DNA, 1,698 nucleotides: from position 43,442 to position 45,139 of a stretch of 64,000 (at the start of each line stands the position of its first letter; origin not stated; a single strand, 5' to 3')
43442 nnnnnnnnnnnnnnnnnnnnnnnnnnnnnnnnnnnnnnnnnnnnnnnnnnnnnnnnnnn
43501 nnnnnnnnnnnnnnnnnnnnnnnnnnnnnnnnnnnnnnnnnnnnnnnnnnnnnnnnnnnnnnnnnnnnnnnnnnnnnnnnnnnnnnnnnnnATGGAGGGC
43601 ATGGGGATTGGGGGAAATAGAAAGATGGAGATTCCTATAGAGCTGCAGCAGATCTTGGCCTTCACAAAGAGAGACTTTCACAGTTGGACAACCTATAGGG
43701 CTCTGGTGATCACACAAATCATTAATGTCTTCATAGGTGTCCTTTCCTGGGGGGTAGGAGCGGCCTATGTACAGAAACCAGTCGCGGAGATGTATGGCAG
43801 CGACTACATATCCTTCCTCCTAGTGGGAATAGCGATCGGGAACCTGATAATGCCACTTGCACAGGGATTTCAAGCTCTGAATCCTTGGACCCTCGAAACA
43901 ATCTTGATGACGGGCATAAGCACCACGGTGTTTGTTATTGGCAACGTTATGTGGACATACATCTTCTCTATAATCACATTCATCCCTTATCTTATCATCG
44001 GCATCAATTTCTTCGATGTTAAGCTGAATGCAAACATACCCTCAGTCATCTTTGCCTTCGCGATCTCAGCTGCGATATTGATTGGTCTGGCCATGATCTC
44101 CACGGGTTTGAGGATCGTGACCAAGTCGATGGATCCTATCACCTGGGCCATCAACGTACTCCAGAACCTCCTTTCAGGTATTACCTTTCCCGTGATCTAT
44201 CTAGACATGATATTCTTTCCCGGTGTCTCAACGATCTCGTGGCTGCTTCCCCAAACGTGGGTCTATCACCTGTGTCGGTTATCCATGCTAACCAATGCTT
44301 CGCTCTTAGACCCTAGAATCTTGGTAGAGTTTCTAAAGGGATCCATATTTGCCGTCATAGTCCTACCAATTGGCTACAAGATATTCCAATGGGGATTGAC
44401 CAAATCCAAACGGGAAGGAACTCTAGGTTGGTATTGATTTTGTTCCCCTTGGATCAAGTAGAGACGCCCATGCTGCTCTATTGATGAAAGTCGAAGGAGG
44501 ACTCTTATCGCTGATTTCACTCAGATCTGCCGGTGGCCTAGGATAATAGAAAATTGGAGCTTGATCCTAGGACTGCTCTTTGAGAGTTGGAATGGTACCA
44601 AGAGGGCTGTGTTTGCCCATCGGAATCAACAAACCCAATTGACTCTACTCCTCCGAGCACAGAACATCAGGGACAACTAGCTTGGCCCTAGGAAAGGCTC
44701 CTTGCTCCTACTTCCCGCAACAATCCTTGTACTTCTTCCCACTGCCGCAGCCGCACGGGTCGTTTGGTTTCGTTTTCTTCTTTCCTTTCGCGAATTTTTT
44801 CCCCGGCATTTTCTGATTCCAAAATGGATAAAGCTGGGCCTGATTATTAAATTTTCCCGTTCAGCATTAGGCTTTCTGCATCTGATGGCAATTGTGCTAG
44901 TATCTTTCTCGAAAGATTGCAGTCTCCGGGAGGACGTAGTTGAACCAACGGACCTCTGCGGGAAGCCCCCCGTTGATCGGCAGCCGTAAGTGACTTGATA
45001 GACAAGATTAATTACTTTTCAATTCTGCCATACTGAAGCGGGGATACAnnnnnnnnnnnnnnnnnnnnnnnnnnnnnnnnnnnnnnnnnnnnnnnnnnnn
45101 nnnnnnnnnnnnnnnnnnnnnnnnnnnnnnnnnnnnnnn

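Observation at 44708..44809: Unannotated 33-aa SEC-C-motif peptide gene opposite a dubious 95-aa ORF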

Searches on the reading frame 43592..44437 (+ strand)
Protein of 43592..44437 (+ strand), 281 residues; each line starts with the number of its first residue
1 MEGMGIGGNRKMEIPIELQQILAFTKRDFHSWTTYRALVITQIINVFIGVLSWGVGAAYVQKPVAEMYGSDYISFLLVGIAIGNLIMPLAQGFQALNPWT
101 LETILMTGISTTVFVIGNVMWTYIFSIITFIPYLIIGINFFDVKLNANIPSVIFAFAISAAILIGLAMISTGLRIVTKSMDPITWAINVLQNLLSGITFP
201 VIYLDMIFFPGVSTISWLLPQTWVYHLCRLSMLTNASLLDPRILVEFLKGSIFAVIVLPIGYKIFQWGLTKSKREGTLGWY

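Call 3: search_protein_families(library=pfam, proteins=[window:43592-44437:+], max_evalue=1)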
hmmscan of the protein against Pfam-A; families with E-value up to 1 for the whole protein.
window:43592-44437:+ (281 aa): 1 family
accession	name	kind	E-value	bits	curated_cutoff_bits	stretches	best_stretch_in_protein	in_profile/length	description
PF12698.13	ABC2_membrane_3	-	0.091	12.3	31.6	1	72-232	160-319/347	ABC-2 family transporter protein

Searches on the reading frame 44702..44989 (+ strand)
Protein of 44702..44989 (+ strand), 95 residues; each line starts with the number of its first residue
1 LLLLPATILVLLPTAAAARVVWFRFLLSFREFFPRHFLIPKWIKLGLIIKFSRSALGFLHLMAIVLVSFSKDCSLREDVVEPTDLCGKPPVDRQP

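Call 3: search_protein_families(library=pfam, proteins=[window:44702-44989:+], max_evalue=1)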
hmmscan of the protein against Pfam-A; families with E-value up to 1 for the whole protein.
window:44702-44989:+ (95 aa): 0 families

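Call 4: search_protein_families(library=ncbifam, proteins=[window:44702-44989:+], max_evalue=1)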
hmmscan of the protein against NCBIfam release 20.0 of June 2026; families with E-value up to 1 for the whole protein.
window:44702-44989:+ (95 aa): 0 families
